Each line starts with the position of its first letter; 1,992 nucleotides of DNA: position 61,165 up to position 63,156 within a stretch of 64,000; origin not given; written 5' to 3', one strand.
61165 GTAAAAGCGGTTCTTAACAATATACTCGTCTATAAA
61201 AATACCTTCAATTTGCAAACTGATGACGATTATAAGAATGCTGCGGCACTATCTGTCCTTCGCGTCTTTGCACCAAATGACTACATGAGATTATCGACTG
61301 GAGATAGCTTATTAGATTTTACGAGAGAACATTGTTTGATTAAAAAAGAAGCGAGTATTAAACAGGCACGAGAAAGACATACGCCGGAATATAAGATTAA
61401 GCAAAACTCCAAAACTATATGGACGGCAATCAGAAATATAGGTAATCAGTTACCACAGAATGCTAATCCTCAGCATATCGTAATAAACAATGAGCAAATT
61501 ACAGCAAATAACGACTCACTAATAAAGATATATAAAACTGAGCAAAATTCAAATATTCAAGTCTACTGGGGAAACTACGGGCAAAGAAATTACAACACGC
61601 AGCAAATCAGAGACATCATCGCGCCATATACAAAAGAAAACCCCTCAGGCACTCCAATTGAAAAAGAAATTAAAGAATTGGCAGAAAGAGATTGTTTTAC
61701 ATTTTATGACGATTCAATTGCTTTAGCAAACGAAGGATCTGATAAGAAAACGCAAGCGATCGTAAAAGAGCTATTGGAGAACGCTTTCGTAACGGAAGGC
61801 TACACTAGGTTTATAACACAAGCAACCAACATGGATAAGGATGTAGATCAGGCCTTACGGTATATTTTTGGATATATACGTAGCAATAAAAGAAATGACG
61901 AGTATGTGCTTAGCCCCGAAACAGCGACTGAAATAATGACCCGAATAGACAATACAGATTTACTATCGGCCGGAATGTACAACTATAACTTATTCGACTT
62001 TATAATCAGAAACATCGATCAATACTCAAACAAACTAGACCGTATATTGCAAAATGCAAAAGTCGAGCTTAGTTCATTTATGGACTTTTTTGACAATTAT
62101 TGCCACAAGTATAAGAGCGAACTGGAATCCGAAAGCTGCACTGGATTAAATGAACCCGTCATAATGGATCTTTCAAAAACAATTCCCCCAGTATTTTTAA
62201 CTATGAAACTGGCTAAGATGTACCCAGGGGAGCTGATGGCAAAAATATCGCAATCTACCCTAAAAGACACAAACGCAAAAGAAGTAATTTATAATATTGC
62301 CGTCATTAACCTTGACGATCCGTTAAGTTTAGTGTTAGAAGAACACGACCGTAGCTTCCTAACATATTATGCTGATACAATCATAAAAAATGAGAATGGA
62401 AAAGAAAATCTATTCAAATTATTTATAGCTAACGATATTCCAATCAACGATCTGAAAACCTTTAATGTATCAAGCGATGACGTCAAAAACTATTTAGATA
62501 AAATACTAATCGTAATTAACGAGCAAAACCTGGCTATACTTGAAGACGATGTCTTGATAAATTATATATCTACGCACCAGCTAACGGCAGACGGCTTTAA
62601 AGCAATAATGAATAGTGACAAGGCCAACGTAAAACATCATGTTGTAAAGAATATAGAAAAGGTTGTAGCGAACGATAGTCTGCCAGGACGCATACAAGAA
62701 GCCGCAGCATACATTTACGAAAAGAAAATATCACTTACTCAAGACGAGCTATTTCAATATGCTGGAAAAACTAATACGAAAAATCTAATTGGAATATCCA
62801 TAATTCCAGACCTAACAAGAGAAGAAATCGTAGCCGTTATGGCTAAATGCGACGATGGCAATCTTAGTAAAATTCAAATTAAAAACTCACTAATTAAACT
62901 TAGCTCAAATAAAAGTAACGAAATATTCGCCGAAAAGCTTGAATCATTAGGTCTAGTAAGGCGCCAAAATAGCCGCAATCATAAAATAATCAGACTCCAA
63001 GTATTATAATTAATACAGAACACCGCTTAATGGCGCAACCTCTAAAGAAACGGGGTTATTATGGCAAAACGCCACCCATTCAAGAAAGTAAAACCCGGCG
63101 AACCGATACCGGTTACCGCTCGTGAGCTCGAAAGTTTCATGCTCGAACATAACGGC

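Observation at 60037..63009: A KAP/YobI-type transmembrane P-loop NTPase, a candidate single-gene defence or abortive-infection module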

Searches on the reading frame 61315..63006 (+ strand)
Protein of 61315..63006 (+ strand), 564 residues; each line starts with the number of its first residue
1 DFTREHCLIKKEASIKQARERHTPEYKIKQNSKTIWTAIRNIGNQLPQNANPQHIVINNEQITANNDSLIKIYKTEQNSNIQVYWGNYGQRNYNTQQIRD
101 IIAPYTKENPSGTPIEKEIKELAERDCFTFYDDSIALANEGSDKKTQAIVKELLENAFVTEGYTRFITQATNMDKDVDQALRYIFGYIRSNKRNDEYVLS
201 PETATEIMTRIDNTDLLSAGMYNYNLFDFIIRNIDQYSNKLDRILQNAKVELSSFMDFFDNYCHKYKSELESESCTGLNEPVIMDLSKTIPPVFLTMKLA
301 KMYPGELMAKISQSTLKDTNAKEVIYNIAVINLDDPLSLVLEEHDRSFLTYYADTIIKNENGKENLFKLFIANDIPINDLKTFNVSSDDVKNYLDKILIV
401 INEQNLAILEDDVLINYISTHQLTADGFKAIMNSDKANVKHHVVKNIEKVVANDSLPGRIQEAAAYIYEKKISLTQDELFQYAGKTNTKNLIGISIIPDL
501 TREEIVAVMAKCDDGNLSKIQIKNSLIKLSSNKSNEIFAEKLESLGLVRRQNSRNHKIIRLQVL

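Call 29: search_protein_families(library=padloc, proteins=[window:61351-63006:+], max_evalue=1)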
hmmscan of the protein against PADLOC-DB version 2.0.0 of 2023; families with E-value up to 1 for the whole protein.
window:61351-63006:+ (552 aa): 0 families

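Call 49: search_protein_representatives(protein=window:61315-63006:+)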
Query: 564 residues. Proteins with E-value up to 0.001 (for the whole library): 29; up to 1e-10: 22; up to 1e-30: 10. The best 29 are listed.
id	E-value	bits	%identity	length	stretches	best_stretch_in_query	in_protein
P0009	1.0e-207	707.6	58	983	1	1-564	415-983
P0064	2.1e-126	439.3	41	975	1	6-563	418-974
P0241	2.0e-74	267.8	30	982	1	4-554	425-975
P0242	1.7e-73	264.8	99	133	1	432-564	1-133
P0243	5.2e-67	243.3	29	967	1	9-553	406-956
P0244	1.2e-62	228.9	28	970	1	12-555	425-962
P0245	3.5e-61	224.1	49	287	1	293-564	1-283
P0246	1.3e-47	179.3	31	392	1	178-560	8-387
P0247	5.0e-47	177.4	24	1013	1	11-559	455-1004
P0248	8.1e-40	153.6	34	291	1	288-561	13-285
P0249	1.2e-28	116.7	27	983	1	114-499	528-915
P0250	9.8e-23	97.3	90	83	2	212-260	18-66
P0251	5.5e-22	94.8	26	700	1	2-263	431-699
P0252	2.3e-16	76.3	25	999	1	147-561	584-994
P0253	4.1e-15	72.1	23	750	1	12-451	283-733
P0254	7.2e-14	68.0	23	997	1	56-558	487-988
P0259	7.6e-12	61.3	22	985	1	12-552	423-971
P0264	1.6e-07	47.1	24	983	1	108-431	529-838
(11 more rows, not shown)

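Call 51: search_protein_families(library=pfam, proteins=[P0241, P0243, P0244, P0247, P0249, P0252, P0254, P0259, P0264, P0253], max_evalue=0.001)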
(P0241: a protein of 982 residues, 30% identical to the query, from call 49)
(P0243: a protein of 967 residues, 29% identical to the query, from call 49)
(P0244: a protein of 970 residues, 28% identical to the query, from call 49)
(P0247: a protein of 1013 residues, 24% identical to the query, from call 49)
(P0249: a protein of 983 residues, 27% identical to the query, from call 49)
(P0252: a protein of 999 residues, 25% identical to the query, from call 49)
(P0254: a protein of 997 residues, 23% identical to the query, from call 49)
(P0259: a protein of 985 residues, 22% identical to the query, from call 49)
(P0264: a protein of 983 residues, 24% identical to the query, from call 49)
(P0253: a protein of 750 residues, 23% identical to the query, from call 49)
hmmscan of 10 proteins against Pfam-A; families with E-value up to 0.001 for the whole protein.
P0241 (982 aa): 1 family
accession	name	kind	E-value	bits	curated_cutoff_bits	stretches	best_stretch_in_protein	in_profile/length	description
PF20693.3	YobI-ATPase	-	9.6e-57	193.6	27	1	49-421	11-362/363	YobI-like P-loop NTPase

P0243 (967 aa): 2 families
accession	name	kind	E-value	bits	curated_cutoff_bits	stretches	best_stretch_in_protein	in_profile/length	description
PF20693.3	YobI-ATPase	-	1.7e-61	209.2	27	1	39-397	5-362/363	YobI-like P-loop NTPase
PF13401.12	AAA_22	-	2.1e-05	25.3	27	0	47-119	4-72/130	AAA domain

P0244 (970 aa): 1 family
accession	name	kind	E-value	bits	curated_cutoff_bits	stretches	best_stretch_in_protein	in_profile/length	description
PF20693.3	YobI-ATPase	-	1.4e-73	249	27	1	31-413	1-362/363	YobI-like P-loop NTPase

P0247 (1013 aa): 1 family
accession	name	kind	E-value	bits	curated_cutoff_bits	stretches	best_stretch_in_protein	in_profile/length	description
PF20693.3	YobI-ATPase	-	1.9e-59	202.5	27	1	27-444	1-362/363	YobI-like P-loop NTPase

P0249 (983 aa): 2 families
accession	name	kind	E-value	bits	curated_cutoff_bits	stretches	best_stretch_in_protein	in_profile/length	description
PF20693.3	YobI-ATPase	-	2.3e-73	248.2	27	1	31-393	1-362/363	YobI-like P-loop NTPase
PF13238.12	AAA_18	-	0.00075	20.4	29.4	0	47-108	1-65/128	AAA domain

P0252 (999 aa): 1 family
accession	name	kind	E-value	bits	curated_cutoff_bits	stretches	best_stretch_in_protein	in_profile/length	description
PF20693.3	YobI-ATPase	-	5.6e-76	256.9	27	1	32-413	1-362/363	YobI-like P-loop NTPase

P0254 (997 aa): 2 families
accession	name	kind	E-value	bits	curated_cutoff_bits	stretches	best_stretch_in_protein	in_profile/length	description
PF20693.3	YobI-ATPase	-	1.4e-63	216.1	27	1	20-428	1-362/363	YobI-like P-loop NTPase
PF07693.20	KAP_NTPase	-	2.1e-05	24.4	20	1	35-288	22-168/293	KAP family P-loop domain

P0259 (985 aa): 1 family
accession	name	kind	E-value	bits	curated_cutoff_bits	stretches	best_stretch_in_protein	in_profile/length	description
PF20693.3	YobI-ATPase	-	4.5e-79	267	27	1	43-406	1-362/363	YobI-like P-loop NTPase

P0264 (983 aa): 1 family
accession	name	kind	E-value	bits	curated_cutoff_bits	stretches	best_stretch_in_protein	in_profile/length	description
PF20693.3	YobI-ATPase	-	2.2e-65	222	27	1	32-411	1-362/363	YobI-like P-loop NTPase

P0253 (750 aa): 1 family
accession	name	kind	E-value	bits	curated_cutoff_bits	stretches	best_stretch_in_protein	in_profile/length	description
PF20693.3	YobI-ATPase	-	4.9e-39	135.3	27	1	40-271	146-362/363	YobI-like P-loop NTPase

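Call 52: search_protein_families(library=padloc, proteins=[P0241, P0243, P0244, P0247, P0249, P0252, P0254, P0259, P0264], max_evalue=0.001)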
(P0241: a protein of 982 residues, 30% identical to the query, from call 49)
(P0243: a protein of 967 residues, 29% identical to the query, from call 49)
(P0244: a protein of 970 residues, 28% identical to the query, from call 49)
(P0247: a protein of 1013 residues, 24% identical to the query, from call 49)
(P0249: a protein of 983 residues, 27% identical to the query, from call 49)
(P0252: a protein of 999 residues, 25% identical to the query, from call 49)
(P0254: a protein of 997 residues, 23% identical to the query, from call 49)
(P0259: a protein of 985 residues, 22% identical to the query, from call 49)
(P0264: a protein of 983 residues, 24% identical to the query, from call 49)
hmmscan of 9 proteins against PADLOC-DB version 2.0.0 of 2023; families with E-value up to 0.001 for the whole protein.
P0241 (982 aa): 2 families
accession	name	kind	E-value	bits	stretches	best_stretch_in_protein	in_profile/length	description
PDLC02220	Tmn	-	1e-18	64.7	1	245-377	263-388/1273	-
PDLC03839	LeoA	-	9.5e-07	26.3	1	28-78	32-82/559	-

P0243 (967 aa): 1 family
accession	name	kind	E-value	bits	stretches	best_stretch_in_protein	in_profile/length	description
PDLC02220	Tmn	-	2.2e-24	83.4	1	227-413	263-448/1273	-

P0244 (970 aa): 1 family
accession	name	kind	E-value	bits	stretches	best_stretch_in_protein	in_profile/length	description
PDLC02220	Tmn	-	5.2e-30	102.1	2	235-438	262-452/1273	-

P0247 (1013 aa): 1 family
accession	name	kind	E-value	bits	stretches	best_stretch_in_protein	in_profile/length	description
PDLC02220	Tmn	-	3.4e-24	82.8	1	21-417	36-405/1273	-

P0249 (983 aa): 1 family
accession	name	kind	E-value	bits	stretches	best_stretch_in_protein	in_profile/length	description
PDLC02220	Tmn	-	2.4e-38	129.6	1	30-384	41-421/1273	-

P0252 (999 aa): 1 family
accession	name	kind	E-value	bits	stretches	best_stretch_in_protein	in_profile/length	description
PDLC02220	Tmn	-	5.9e-40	135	1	19-448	28-465/1273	-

P0254 (997 aa): 1 family
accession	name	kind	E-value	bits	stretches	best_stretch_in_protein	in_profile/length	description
PDLC02220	Tmn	-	6.7e-30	101.7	1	6-448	27-452/1273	-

P0259 (985 aa): 1 family
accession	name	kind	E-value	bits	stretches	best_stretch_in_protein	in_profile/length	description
PDLC02220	Tmn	-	2.8e-47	159.3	1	28-429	26-458/1273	-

P0264 (983 aa): 1 family
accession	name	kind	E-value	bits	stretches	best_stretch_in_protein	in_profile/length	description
PDLC02220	Tmn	-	1.8e-31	106.9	1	16-411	25-430/1273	-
